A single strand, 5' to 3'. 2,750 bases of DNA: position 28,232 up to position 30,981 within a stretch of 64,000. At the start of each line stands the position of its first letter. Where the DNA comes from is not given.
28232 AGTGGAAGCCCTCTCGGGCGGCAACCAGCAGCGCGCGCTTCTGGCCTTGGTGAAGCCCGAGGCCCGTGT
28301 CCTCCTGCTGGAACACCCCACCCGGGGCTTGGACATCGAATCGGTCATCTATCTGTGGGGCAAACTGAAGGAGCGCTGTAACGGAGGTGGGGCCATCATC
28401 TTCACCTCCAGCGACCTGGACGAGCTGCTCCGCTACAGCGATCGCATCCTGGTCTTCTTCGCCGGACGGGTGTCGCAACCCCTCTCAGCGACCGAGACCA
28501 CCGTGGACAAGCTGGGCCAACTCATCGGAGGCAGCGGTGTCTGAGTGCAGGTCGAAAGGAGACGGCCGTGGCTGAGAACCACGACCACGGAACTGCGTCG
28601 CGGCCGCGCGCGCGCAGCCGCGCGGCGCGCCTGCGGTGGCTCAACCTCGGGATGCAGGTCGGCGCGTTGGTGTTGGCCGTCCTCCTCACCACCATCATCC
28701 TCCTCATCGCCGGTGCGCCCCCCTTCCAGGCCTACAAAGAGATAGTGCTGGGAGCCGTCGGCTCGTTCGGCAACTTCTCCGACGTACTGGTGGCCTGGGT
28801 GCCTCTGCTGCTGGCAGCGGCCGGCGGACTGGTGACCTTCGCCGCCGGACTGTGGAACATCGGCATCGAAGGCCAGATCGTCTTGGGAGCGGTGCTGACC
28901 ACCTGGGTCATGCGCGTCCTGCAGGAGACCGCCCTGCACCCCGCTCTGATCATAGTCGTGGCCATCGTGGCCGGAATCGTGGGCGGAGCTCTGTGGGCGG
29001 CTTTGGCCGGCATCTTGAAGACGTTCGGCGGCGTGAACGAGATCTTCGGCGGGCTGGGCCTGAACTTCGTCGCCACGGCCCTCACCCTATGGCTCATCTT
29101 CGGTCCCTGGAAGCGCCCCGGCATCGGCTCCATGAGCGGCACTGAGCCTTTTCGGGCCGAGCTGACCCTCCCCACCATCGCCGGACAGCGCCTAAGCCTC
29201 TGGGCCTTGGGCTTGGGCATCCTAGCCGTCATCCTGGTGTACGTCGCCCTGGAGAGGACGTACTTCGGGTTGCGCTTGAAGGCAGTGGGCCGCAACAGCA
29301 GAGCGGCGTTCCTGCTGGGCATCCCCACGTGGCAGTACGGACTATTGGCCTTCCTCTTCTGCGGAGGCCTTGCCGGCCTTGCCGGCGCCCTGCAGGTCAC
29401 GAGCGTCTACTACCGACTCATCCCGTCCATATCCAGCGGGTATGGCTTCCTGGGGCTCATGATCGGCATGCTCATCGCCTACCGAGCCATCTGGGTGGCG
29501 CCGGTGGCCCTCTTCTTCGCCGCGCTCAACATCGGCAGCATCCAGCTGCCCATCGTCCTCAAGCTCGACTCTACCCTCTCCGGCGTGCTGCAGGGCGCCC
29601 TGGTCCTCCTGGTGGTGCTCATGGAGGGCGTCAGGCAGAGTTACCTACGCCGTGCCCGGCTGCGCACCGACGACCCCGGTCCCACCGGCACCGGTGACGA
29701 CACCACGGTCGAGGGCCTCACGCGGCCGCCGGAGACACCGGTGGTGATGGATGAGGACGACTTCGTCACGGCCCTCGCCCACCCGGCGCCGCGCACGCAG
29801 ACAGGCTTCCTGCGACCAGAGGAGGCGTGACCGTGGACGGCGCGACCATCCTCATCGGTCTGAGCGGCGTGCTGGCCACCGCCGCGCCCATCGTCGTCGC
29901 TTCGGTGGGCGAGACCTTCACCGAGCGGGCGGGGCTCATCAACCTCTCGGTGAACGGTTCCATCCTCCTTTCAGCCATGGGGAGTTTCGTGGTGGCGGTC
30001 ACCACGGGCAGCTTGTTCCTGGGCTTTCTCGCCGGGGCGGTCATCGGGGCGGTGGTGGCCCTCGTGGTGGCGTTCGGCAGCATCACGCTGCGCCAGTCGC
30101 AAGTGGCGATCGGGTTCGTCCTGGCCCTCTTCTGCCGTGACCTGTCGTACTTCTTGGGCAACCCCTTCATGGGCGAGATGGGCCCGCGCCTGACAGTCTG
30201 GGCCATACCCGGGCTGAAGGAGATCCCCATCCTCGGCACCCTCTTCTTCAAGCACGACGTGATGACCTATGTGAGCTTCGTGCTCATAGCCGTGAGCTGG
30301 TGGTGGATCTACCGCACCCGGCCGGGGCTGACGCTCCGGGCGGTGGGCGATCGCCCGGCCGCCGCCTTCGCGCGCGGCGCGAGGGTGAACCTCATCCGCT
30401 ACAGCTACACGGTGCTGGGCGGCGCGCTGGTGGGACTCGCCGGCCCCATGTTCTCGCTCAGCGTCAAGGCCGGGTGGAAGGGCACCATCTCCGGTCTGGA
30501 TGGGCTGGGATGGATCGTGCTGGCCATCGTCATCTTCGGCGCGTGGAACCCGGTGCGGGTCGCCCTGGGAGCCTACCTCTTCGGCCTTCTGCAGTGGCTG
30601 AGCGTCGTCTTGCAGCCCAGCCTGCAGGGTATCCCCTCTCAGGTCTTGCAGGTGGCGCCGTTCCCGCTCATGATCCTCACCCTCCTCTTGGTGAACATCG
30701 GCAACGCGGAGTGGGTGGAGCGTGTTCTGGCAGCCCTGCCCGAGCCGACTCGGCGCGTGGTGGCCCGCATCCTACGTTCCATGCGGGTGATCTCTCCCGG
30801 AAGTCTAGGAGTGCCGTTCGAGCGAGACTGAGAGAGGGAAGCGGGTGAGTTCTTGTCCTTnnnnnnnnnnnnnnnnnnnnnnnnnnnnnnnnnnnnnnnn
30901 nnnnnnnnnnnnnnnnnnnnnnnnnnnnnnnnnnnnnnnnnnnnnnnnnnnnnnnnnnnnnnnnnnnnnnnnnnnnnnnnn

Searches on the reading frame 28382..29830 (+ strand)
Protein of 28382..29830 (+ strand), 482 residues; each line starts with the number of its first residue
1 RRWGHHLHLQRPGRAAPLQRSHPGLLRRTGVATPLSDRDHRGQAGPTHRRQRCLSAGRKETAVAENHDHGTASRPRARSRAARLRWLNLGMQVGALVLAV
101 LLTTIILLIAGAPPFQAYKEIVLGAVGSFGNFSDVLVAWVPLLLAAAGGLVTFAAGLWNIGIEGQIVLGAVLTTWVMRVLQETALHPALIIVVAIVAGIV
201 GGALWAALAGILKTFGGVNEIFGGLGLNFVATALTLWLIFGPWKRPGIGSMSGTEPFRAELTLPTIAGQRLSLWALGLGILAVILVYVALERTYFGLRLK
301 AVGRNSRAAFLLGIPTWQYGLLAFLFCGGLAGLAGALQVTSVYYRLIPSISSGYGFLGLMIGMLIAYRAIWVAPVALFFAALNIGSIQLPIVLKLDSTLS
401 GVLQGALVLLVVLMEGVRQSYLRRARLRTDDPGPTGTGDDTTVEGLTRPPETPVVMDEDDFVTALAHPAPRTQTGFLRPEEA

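Call 6: search_protein_families(library=pfam, max_evalue=0.00001, proteins=[window:28382-29830:+])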
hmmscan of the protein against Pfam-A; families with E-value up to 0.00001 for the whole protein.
window:28382-29830:+ (482 aa): 1 family
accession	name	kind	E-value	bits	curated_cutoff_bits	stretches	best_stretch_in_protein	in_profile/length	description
PF02653.21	BPD_transp_2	-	2.9e-32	112.3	26.8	1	132-412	2-269/269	Branched-chain amino acid transport system / permease component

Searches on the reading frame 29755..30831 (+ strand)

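Call 6: search_protein_families(library=pfam, max_evalue=0.00001, proteins=[window:29755-30831:+])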
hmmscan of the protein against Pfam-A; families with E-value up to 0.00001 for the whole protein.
window:29755-30831:+ (358 aa): 1 family
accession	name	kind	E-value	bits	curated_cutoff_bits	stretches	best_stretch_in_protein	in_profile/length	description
PF02653.21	BPD_transp_2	-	3.8e-32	111.9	26.8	1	36-289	2-252/269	Branched-chain amino acid transport system / permease component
